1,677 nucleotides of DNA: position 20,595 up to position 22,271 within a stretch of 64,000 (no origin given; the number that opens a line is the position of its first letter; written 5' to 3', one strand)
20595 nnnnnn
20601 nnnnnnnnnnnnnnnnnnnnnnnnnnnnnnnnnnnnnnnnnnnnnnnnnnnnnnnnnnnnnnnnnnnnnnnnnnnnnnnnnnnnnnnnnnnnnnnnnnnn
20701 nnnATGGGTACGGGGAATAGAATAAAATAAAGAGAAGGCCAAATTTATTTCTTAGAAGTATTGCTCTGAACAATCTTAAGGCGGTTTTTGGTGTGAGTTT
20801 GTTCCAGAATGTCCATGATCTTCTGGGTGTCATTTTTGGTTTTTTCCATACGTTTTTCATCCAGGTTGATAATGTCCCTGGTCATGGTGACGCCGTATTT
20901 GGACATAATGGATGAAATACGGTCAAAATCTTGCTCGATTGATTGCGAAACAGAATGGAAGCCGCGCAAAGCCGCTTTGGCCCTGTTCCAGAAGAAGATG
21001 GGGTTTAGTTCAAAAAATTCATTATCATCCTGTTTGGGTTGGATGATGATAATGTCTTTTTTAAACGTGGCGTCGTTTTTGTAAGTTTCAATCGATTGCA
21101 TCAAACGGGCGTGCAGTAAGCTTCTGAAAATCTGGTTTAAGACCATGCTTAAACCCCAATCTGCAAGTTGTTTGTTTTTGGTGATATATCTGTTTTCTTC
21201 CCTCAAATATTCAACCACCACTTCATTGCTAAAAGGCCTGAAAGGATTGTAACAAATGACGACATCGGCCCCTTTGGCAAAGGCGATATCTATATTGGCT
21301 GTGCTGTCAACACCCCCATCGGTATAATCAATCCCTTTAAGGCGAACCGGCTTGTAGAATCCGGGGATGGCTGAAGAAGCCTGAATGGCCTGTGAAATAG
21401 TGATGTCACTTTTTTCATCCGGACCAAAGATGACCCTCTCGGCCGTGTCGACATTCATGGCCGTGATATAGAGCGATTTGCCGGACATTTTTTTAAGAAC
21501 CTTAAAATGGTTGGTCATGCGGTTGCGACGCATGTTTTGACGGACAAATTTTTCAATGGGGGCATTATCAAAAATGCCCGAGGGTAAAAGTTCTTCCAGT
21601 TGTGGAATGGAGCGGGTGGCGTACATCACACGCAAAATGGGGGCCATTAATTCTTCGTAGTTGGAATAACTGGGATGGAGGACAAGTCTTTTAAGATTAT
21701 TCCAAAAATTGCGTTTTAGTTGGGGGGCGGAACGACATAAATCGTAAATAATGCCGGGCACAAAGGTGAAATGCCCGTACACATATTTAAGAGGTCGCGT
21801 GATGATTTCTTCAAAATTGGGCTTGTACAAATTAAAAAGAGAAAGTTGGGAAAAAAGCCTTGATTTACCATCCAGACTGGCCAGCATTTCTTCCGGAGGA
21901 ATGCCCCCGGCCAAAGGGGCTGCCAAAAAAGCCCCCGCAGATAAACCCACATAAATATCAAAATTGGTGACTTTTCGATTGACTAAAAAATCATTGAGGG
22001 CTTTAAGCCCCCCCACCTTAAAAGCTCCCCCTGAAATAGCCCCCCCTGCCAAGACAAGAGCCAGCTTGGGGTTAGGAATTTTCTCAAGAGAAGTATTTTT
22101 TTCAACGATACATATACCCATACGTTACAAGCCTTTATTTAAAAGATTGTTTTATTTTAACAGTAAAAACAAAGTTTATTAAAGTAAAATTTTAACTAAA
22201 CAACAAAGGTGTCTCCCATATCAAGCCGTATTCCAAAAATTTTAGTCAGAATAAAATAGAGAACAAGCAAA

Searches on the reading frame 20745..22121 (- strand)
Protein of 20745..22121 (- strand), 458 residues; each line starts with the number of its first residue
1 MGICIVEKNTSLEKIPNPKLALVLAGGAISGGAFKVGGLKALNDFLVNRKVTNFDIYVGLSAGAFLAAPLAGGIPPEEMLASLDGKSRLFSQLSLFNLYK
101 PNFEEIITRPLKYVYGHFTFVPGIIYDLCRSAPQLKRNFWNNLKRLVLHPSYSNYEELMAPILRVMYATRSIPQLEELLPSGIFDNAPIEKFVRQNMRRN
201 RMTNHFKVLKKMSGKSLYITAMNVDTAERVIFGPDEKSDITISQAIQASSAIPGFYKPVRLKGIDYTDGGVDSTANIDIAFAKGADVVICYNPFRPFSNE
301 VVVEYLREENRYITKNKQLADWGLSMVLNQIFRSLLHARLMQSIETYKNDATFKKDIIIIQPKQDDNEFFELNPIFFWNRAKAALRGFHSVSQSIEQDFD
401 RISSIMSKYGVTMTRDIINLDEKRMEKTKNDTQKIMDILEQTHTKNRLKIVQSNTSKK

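Call 69: search_protein_families(library=pfam, proteins=[window:20745-22121:-], max_evalue=0.00001)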
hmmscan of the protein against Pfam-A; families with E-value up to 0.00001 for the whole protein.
window:20745-22121:- (458 aa): 1 family
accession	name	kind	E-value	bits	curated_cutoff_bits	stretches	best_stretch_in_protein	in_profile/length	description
PF01734.28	Patatin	-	2.4e-25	90.3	27.7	1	22-280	1-190/191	Patatin-like phospholipase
